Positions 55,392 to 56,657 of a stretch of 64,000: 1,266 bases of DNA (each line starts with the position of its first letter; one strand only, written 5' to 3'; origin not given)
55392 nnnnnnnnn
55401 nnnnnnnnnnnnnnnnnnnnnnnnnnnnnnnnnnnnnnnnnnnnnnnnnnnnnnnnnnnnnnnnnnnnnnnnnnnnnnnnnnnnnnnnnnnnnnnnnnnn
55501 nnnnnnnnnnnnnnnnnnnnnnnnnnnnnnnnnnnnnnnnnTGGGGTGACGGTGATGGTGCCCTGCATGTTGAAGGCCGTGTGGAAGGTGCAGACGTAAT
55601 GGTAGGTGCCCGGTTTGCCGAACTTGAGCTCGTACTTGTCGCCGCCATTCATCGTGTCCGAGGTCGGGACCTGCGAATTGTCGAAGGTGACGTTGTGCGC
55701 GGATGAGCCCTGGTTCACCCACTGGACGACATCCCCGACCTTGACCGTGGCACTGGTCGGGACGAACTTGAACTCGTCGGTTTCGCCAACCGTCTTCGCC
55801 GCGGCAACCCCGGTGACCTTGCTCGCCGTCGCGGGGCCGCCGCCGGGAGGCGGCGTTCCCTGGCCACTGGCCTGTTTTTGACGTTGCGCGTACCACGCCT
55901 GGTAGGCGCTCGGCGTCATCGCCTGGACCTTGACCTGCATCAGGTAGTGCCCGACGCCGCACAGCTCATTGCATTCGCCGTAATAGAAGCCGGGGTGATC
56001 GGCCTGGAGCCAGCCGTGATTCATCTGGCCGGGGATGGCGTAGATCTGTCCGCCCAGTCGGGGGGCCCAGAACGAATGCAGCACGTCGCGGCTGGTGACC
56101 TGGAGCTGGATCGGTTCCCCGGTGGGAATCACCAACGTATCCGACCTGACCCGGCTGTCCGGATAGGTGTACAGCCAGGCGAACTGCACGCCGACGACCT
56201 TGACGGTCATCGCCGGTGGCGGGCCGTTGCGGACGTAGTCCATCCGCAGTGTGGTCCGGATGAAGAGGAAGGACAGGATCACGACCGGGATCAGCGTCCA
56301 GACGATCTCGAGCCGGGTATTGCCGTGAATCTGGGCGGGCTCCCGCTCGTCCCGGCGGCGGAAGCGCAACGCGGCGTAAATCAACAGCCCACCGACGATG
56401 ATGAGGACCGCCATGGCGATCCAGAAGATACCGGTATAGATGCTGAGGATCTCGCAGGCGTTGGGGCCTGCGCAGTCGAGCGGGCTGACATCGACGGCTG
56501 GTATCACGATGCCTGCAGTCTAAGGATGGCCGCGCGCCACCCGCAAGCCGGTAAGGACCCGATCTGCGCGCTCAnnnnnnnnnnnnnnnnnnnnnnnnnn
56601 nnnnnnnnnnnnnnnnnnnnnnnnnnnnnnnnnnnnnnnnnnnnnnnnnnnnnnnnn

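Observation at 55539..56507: Cytochrome c oxidase subunit II fused to a plastocyanin-like type-1 copper domain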

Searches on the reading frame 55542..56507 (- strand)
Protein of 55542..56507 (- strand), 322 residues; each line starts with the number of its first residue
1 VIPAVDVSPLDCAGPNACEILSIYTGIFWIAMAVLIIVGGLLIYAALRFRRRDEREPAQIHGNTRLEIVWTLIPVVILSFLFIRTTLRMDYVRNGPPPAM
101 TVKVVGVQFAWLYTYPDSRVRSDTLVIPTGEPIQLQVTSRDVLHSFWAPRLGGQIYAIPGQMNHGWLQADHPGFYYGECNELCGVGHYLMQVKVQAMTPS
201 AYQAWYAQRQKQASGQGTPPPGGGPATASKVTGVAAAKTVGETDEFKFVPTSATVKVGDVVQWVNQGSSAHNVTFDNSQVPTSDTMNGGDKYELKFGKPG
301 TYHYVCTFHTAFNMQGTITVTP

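Call 3: search_protein_families(library=pfam, proteins=[window:55542-56507:-], max_evalue=1)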
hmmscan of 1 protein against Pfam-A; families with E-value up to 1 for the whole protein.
window:55542-56507:- (322 aa): 4 families
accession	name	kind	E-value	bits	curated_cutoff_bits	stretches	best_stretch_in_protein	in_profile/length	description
PF00116.26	COX2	-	6.3e-22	78.2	22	1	123-196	46-119/120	Cytochrome C oxidase subunit II, periplasmic domain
PF00127.26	Copper-bind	-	5.8e-14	52.7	21.2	1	238-320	4-98/99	Copper binding proteins, plastocyanin/azurin family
PF02790.20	COX2_TM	-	4.5e-12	46.4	22.8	1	11-81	10-81/88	Cytochrome C oxidase subunit II, transmembrane domain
PF13473.12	Cupredoxin_1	-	3.9e-10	40.1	27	1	246-320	30-104/104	Cupredoxin-like domain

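Call 4: search_protein_families(library=ncbifam, proteins=[window:55542-56507:-], max_evalue=0.1)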
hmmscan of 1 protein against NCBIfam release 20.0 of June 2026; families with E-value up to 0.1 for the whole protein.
window:55542-56507:- (322 aa): 13 families
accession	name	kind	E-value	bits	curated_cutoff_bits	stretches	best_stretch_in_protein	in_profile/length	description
TIGR02866.1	CoxB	equivalog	1.9e-58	197.3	147.7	1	19-206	8-201/202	cytochrome c oxidase subunit II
NF050117.1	aa3_CtaC_Actin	exception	1.3e-38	132.6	250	1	15-205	32-241/244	aa3-type cytochrome oxidase subunit II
TIGR01432.1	QOXA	equivalog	3.5e-31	108.3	240.95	1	7-207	16-224/227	cytochrome aa3 quinol oxidase subunit II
TIGR01433.1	CyoA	equivalog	3.8e-26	91.9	266.2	1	29-208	37-224/226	ubiquinol oxidase subunit II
NF007816.0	PRK10525.1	equivalog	9.1e-23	80.9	511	1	31-212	51-241/318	cytochrome o ubiquinol oxidase subunit II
TIGR02656.1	cyanin_plasto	equivalog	2.3e-13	50.4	87.85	1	241-320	7-98/99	plastocyanin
TIGR03102.1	halo_cynanin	subfamily_domain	1.6e-11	44.3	93.8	1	240-320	31-114/115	halocyanin domain-containing protein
TIGR02657.1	amicyanin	equivalog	2.3e-10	40.7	110.2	1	246-320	6-82/83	amicyanin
TIGR02375.1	pseudoazurin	equivalog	7e-06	25.8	109.85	1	241-320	5-86/116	pseudoazurin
TIGR04246.1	nitrous_NosZ_Gp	equivalog_domain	0.00037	18.9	625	1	117-191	493-571/578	Sec-dependent nitrous-oxide reductase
TIGR03943.1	TIGR03943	equivalog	0.014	14.8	88.8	1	24-90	13-80/221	TIGR03943 family putative permease subunit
NF041074.2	quin_ox_SoxA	equivalog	0.02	14.8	110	1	118-191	72-148/154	proton pump complex quinol oxidase subunit SoxA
TIGR03095.1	rusti_cyanin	equivalog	0.038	14.2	146.7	0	288-320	113-147/148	rusticyanin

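Call 9: find_homologous_proteins(query=window:55542-56507:-, max_evalue=0.00001)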
Query window:55542-56507:- (322 aa): 1133 proteins with E <= 0.00001 among 2044 candidates; the best 120 are listed.
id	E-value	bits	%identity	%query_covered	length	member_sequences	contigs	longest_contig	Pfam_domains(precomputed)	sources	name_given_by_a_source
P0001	1.3e-205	700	91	100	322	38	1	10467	PF00127.27,PF13473.13,PF00116.27,PF02790.21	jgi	jgi:cytochrome c oxidase subunit II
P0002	6.8e-198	675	89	100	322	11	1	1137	PF00127.27,PF13473.13,PF00116.27,PF02790.21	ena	-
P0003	8.2e-198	674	86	100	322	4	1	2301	PF00127.27,PF13473.13,PF00116.27,PF02790.21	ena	-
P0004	1.9e-188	644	84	100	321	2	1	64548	PF00127.27,PF13473.13,PF00116.27,PF02790.21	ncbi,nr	ncbi:MAG: cytochrome c oxidase subunit II [Candidatus Dormibacteraeota bacterium]|nr:cytochrome c ox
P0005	1.1e-172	592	63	64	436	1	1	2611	PF00127.27,PF13473.13,PF00116.27,PF02790.21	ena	-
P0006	8.1e-150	517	66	99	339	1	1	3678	PF00127.27,PF13473.13,PF00116.27,PF02790.21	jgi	jgi:cytochrome c oxidase subunit II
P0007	4.3e-149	514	66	98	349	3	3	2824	PF00127.27,PF13473.13,PF00116.27,PF02790.21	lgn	-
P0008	5.5e-149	514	68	99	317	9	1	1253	PF00127.27,PF13473.13,PF00116.27,PF02790.21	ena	-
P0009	1.1e-147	510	68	99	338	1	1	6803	PF00127.27,PF13473.13,PF00116.27,PF02790.21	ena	-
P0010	1.3e-147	509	66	98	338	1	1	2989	PF00127.27,PF13473.13,PF00116.27,PF02790.21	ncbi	-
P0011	1.8e-146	506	64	99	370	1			PF00127.27,PF13473.13,PF00116.27,PF02790.21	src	-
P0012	2.9e-146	505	67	99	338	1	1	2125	PF00127.27,PF13473.13,PF00116.27,PF02790.21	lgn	-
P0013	4.9e-146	504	69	99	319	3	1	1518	PF00127.27,PF13473.13,PF00116.27,PF02790.21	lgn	-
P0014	6.2e-146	504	67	99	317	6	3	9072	PF00127.27,PF13473.13,PF00116.27,PF02790.21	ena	-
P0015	1.5e-145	503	70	99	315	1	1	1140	PF00127.27,PF13473.13,PF00116.27,PF02790.21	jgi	jgi:cytochrome c oxidase subunit 2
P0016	1.6e-145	502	70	99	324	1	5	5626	PF00127.27,PF13473.13,PF00116.27,PF02790.21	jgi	jgi:cytochrome c oxidase subunit 2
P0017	2.0e-145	502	66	99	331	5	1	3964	PF00127.27,PF13473.13,PF00116.27,PF02790.21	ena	-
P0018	4.2e-145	501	69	99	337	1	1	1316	PF00127.27,PF13473.13,PF00116.27,PF02790.21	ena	-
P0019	9.9e-145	500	64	98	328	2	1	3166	PF00127.27,PF13473.13,PF00116.27,PF02790.21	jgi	jgi:cytochrome c oxidase subunit II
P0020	2.2e-144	499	68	99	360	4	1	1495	PF00127.27,PF13473.13,PF00116.27,PF02790.21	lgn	-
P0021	4.2e-144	498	67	99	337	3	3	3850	PF00127.27,PF13473.13,PF00116.27,PF02790.21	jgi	jgi:cytochrome c oxidase subunit II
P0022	9.9e-144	497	64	99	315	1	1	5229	PF00127.27,PF13473.13,PF00116.27,PF02790.21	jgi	jgi:cytochrome c oxidase subunit II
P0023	1.1e-143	496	62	100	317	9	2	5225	PF00127.27,PF13473.13,PF00116.27,PF02790.21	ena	-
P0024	1.8e-143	496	67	99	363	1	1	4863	PF00127.27,PF13473.13,PF00116.27,PF02790.21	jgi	jgi:cytochrome c oxidase subunit II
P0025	2.0e-143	496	66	98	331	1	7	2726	PF00127.27,PF13473.13,PF00116.27,PF02790.21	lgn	-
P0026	2.1e-143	496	65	99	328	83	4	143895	PF00127.27,PF13473.13,PF00116.27,PF02790.21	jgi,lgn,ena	-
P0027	2.5e-143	495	63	99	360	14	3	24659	PF00127.27,PF13473.13,PF00116.27,PF02790.21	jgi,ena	-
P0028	2.6e-143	495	64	99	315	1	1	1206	PF00127.27,PF13473.13,PF00116.27,PF02790.21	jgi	jgi:cytochrome c oxidase subunit 2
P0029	3.3e-143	495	66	99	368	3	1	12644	PF00127.27,PF13473.13,PF00116.27,PF02790.21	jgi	jgi:cytochrome c oxidase subunit II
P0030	3.7e-143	495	65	98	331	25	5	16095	PF00127.27,PF13473.13,PF00116.27,PF02790.21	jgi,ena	-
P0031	5.8e-143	494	66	100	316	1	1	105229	PF00127.27,PF13473.13,PF00116.27,PF02790.21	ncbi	ncbi:MAG TPA: cytochrome c oxidase subunit II [Candidatus Dormibacteraeota bacterium]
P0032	6.3e-143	494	64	99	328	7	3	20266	PF00127.27,PF13473.13,PF00116.27,PF02790.21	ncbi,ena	-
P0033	8.1e-143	494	63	99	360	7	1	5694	PF00127.27,PF13473.13,PF00116.27,PF02790.21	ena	-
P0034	8.6e-143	493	65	99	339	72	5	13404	PF00127.27,PF13473.13,PF00116.27,PF02790.21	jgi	-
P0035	1.1e-142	493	65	99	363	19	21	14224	PF00127.27,PF13473.13,PF00116.27,PF02790.21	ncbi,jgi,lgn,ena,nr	ncbi:MAG: cytochrome c oxidase subunit II [Chloroflexi bacterium]|nr:MAG: cytochrome c oxidase subun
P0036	1.5e-142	493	63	99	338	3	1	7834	PF00127.27,PF13473.13,PF00116.27,PF02790.21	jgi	jgi:cytochrome c oxidase subunit II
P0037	1.8e-142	492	63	98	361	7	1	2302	PF00127.27,PF13473.13,PF00116.27,PF02790.21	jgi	jgi:cytochrome c oxidase subunit II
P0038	2.0e-142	492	66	99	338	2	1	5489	PF00127.27,PF13473.13,PF00116.27,PF02790.21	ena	-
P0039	3.2e-142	492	63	99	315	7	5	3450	PF00127.27,PF13473.13,PF00116.27,PF02790.21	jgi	jgi:cytochrome c oxidase subunit II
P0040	9.3e-142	490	64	99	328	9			PF00127.27,PF13473.13,PF00116.27,PF02790.21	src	-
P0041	1.1e-141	490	64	99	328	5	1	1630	PF00127.27,PF13473.13,PF00116.27,PF02790.21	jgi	jgi:cytochrome c oxidase subunit 2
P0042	1.2e-141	490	62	98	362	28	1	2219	PF00127.27,PF13473.13,PF00116.27,PF02790.21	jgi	jgi:cytochrome c oxidase subunit II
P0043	1.7e-141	489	63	99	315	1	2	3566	PF00127.27,PF13473.13,PF00116.27,PF02790.21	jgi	jgi:cytochrome c oxidase subunit II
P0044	2.3e-141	489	67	99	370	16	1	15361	PF00127.27,PF13473.13,PF00116.27,PF02790.21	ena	-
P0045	2.7e-141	489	63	99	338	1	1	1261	PF00127.27,PF13473.13,PF00116.27,PF02790.21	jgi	jgi:cytochrome c oxidase subunit II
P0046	3.1e-141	488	66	99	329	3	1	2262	PF00127.27,PF13473.13,PF00116.27,PF02790.21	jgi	jgi:cytochrome c oxidase subunit II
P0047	4.2e-141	488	65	99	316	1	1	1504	PF00127.27,PF13473.13,PF00116.27,PF02790.21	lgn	-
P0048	6.1e-141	487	67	99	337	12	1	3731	PF00127.27,PF13473.13,PF00116.27,PF02790.21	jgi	jgi:cytochrome c oxidase subunit II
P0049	6.7e-141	487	65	99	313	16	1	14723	PF00127.27,PF13473.13,PF00116.27,PF02790.21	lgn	-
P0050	9.1e-141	487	65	100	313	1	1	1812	PF00127.27,PF13473.13,PF00116.27,PF02790.21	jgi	jgi:cytochrome c oxidase subunit II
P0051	1.1e-140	487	63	99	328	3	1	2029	PF00127.27,PF13473.13,PF00116.27,PF02790.21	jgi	-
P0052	1.2e-140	486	65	100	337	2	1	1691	PF00127.27,PF13473.13,PF00116.27,PF02790.21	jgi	jgi:cytochrome c oxidase subunit II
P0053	1.2e-140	486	65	99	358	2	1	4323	PF00127.27,PF13473.13,PF00116.27,PF02790.21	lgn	-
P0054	1.9e-140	486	63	99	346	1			PF00127.27,PF13473.13,PF00116.27,PF02790.21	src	-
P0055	2.1e-140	486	62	99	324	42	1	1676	PF00127.27,PF13473.13,PF00116.27,PF02790.21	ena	-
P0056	2.9e-140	485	63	99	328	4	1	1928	PF00127.27,PF13473.13,PF00116.27,PF02790.21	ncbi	-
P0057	3.4e-140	485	63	99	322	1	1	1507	PF00127.27,PF13473.13,PF00116.27,PF02790.21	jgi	jgi:cytochrome c oxidase subunit 2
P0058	5.2e-140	484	66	99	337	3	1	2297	PF00127.27,PF13473.13,PF00116.27,PF02790.21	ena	-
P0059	7.2e-140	484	65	99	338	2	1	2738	PF00127.27,PF13473.13,PF00116.27,PF02790.21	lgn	-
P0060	8.0e-140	484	62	99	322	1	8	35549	PF00127.27,PF13473.13,PF00116.27,PF02790.21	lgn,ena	-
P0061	9.2e-140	484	62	99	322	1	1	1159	PF00127.27,PF13473.13,PF00116.27,PF02790.21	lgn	-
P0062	9.8e-140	483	62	99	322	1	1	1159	PF00127.27,PF13473.13,PF00116.27,PF02790.21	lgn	-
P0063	1.1e-139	483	66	99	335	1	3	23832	PF00127.27,PF13473.13,PF00116.27,PF02790.21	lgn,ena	-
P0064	1.1e-139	483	64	99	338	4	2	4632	PF00127.27,PF13473.13,PF00116.27,PF02790.21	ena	-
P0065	1.1e-139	483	62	99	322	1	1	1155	PF00127.27,PF13473.13,PF00116.27,PF02790.21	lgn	-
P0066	2.1e-139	482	63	99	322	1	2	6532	PF00127.27,PF13473.13,PF00116.27,PF02790.21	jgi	jgi:cytochrome c oxidase subunit 2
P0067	2.1e-139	482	66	98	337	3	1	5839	PF00127.27,PF13473.13,PF00116.27,PF02790.21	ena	-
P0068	5.1e-139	481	62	98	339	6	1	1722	PF00127.27,PF13473.13,PF00116.27,PF02790.21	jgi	jgi:cytochrome c oxidase subunit II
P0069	1.7e-138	479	62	99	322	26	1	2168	PF00127.27,PF13473.13,PF00116.27,PF02790.21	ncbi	-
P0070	2.1e-138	479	65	99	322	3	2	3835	PF00127.27,PF13473.13,PF00116.27,PF02790.21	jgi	jgi:cytochrome c oxidase subunit II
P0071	2.7e-138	479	62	100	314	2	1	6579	PF00127.27,PF13473.13,PF00116.27,PF02790.21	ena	-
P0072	4.3e-138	478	65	98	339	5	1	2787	PF00127.27,PF13473.13,PF00116.27,PF02790.21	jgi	jgi:cytochrome c oxidase subunit II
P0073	7.3e-138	477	62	99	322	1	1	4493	PF00127.27,PF13473.13,PF00116.27,PF02790.21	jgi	jgi:cytochrome c oxidase subunit 2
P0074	7.6e-138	477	65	100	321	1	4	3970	PF00127.27,PF13473.13,PF00116.27,PF02790.21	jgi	jgi:cytochrome c oxidase subunit II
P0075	7.8e-138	477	65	99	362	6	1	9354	PF00127.27,PF13473.13,PF00116.27,PF02790.21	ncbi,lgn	-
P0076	1.3e-137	476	62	99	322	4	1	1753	PF00127.27,PF13473.13,PF00116.27,PF02790.21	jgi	-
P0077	1.5e-137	476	62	99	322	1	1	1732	PF00127.27,PF13473.13,PF00116.27,PF02790.21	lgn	-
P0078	1.6e-137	476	63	99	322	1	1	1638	PF00127.27,PF13473.13,PF00116.27,PF02790.21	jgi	jgi:cytochrome c oxidase subunit II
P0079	2.2e-137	476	64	99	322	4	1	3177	PF00127.27,PF13473.13,PF00116.27,PF02790.21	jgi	jgi:cytochrome c oxidase subunit II/plastocyanin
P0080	2.2e-137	476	64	99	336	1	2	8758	PF00127.27,PF13473.13,PF00116.27,PF02790.21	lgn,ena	-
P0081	3.3e-137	475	63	98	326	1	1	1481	PF00127.27,PF13473.13,PF00116.27,PF02790.21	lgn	-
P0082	3.7e-137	475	62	99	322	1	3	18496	PF00127.27,PF13473.13,PF00116.27,PF02790.21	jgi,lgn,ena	-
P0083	3.9e-137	475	61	99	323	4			PF00127.27,PF13473.13,PF00116.27,PF02790.21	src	-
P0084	4.2e-137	475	61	99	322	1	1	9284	PF00127.27,PF13473.13,PF00116.27,PF02790.21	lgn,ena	-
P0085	5.3e-137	474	63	99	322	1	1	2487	PF00127.27,PF13473.13,PF00116.27,PF02790.21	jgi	jgi:cytochrome c oxidase subunit II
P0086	6.3e-137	474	62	99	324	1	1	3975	PF00127.27,PF13473.13,PF00116.27,PF02790.21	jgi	jgi:cytochrome c oxidase subunit II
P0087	7.8e-137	474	63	99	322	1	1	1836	PF00127.27,PF13473.13,PF00116.27,PF02790.21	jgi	jgi:cytochrome c oxidase subunit II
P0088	7.8e-137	474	63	99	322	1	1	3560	PF00127.27,PF13473.13,PF00116.27,PF02790.21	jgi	jgi:cytochrome c oxidase subunit II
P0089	9.4e-137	474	61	99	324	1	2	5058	PF00127.27,PF13473.13,PF00116.27,PF02790.21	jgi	jgi:cytochrome c oxidase subunit II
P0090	9.6e-137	474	64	98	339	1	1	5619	PF00127.27,PF13473.13,PF00116.27,PF02790.21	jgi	jgi:cytochrome c oxidase subunit II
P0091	1.2e-136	473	61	99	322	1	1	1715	PF00127.27,PF13473.13,PF00116.27,PF02790.21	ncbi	-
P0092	1.6e-136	473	61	99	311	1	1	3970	PF00127.27,PF13473.13,PF00116.27,PF02790.21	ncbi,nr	ncbi:MAG: cytochrome c oxidase subunit II [Candidatus Dormibacteraeota bacterium]|nr:cytochrome c ox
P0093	1.9e-136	473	62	99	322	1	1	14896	PF00127.27,PF13473.13,PF00116.27,PF02790.21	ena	-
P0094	2.1e-136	473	64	99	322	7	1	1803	PF00127.27,PF13473.13,PF00116.27,PF02790.21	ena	-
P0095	3.8e-136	472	64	100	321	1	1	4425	PF00127.27,PF13473.13,PF00116.27,PF02790.21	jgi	jgi:cytochrome c oxidase subunit II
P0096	4.2e-136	472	65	99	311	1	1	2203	PF00127.27,PF13473.13,PF00116.27,PF02790.21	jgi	jgi:cytochrome c oxidase subunit II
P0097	4.3e-136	471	63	99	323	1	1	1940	PF00127.27,PF13473.13,PF00116.27,PF02790.21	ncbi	-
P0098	4.7e-136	471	63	99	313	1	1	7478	PF00127.27,PF13473.13,PF00116.27,PF02790.21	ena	-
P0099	4.7e-136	471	64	99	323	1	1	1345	PF00127.27,PF13473.13,PF00116.27,PF02790.21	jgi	jgi:cytochrome c oxidase subunit 2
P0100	5.5e-136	471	65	99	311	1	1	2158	PF00127.27,PF13473.13,PF00116.27,PF02790.21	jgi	-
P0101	6.3e-136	471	61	99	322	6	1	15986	PF00127.27,PF13473.13,PF00116.27,PF02790.21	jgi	jgi:cytochrome c oxidase subunit II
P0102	7.6e-136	471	64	99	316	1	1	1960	PF00127.27,PF13473.13,PF00116.27,PF02790.21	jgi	jgi:cytochrome c oxidase subunit II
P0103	1.1e-135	470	61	99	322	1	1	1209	PF00127.27,PF13473.13,PF00116.27,PF02790.21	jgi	jgi:cytochrome c oxidase subunit II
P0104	1.2e-135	470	64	99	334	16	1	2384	PF00127.27,PF13473.13,PF00116.27,PF02790.21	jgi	-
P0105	1.3e-135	470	64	98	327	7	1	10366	PF00127.27,PF13473.13,PF00116.27,PF02790.21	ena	-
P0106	1.5e-135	470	64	99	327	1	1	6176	PF00127.27,PF13473.13,PF00116.27,PF02790.21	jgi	jgi:cytochrome c oxidase subunit II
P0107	1.8e-135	469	64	99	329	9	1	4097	PF00127.27,PF13473.13,PF00116.27,PF02790.21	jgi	jgi:cytochrome c oxidase subunit 2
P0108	2.2e-135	469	63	98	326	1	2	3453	PF00127.27,PF13473.13,PF00116.27,PF02790.21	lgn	-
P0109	4.7e-135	468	63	99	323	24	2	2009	PF00127.27,PF13473.13,PF00116.27,PF02790.21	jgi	jgi:cytochrome c oxidase subunit II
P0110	4.8e-135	468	63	99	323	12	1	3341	PF00127.27,PF13473.13,PF00116.27,PF02790.21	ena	-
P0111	5.1e-135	468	62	99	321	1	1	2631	PF00127.27,PF13473.13,PF00116.27,PF02790.21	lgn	-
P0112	5.7e-135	468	63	100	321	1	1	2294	PF00127.27,PF13473.13,PF00116.27,PF02790.21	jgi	jgi:cytochrome c oxidase subunit II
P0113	5.7e-135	468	64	99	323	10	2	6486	PF00127.27,PF13473.13,PF00116.27,PF02790.21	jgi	jgi:cytochrome c oxidase subunit 2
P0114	6.4e-135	468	62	99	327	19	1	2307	PF00127.27,PF13473.13,PF00116.27,PF02790.21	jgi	-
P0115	6.7e-135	468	61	99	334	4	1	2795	PF00127.27,PF13473.13,PF00116.27,PF02790.21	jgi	jgi:cytochrome c oxidase subunit II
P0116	7.6e-135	467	62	99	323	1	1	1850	PF00127.27,PF13473.13,PF00116.27,PF02790.21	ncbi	-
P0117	8.2e-135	467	64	98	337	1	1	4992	PF00127.27,PF13473.13,PF00116.27,PF02790.21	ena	-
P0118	1.2e-134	467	64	99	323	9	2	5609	PF00127.27,PF13473.13,PF00116.27,PF02790.21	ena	-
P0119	1.2e-134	467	62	99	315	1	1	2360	PF00127.27,PF13473.13,PF00116.27,PF02790.21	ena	-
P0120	1.2e-134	467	61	99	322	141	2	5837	PF00127.27,PF13473.13,PF00116.27,PF02790.21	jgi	jgi:cytochrome c oxidase subunit II/plastocyanin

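Call 21: find_related_loci(query=window:55542-56507:-, collection=genome_contigs, flank=8000)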
Query window:55542-56507:- (322 aa) in genome_contigs; peptide patterns used: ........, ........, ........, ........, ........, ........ (x = any residue, [..] = any of these).
80 stretches matched a pattern; 27 encode a relative of the query (tblastn E <= 1e-3); 27 distinct loci.
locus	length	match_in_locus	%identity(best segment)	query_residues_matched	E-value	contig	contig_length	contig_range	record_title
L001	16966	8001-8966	89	1-322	0e+0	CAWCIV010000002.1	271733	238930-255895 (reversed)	MAG: uncultured Chloroflexia bacterium isolate MFD04580.bin.2.20 genome assembly, contig: contig_37713, whole genome sho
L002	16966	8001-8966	89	1-322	0e+0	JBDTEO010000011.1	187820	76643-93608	MAG: Candidatus Dormibacter sp. isolate cluster2_bin.204 k127_2750279, whole genome shotgun sequence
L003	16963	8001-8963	86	2-322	0e+0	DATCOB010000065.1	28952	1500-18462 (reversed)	MAG TPA_asm: Candidatus Dormiibacterota bacterium isolate SMAG_U7190 k141_427418, whole genome shotgun sequence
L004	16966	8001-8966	84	1-322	0e+0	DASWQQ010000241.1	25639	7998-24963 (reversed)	MAG TPA_asm: Candidatus Dormiibacterota bacterium isolate SMAG_U3499 k141_1937528, whole genome shotgun sequence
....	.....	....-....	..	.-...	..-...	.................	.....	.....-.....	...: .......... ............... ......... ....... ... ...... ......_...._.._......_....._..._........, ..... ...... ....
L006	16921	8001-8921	66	6-321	1e-145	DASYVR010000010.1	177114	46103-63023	MAG TPA_asm: Candidatus Dormiibacterota bacterium isolate SMAG_U6259 k141_141622, whole genome shotgun sequence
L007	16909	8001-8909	66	3-315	2e-143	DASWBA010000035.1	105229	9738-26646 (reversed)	MAG TPA_asm: Candidatus Dormiibacterota bacterium isolate SMAG_U2670 k141_860697, whole genome shotgun sequence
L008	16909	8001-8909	64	4-315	3e-138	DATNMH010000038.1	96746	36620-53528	MAG TPA_asm: Candidatus Acidoferrum sp. isolate SMAG_U11474 k141_610971, whole genome shotgun sequence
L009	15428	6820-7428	68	4-207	2e-95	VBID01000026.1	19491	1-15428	MAG: Chloroflexi bacterium isolate CF_121 14_0927_12_40cm_scaffold_1471, whole genome shotgun sequence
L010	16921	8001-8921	67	4-321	7e-148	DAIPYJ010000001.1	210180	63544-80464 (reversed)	MAG TPA_asm: Candidatus Dormiibacterota bacterium isolate CTOTU3119 NODE_1_length_210180_cov_5.136457, whole genome shot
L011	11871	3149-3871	44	6-217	2e-59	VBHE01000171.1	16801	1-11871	MAG: Chloroflexi bacterium isolate CF_96 14_1009_12_20cm_scaffold_2789, whole genome shotgun sequence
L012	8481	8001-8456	63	4-155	3e-53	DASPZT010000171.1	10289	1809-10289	MAG TPA_asm: Candidatus Limnocylindria bacterium isolate SMAG_U11626 k141_1938680, whole genome shotgun sequence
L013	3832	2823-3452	43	8-202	4e-49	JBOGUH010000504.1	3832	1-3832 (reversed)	MAG: Anaerolineae bacterium isolate M3-S_metawrap_bin.12 k127_1578103, whole genome shotgun sequence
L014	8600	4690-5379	38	16-211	4e-45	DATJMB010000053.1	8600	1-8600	MAG TPA_asm: Solirubrobacteraceae bacterium isolate SMAG_U14824 k141_3628260, whole genome shotgun sequence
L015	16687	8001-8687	38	8-212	1e-42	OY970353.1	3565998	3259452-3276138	MAG: uncultured Solirubrobacterales bacterium isolate MFD01275.bin.c.23 genome assembly, chromosome: 1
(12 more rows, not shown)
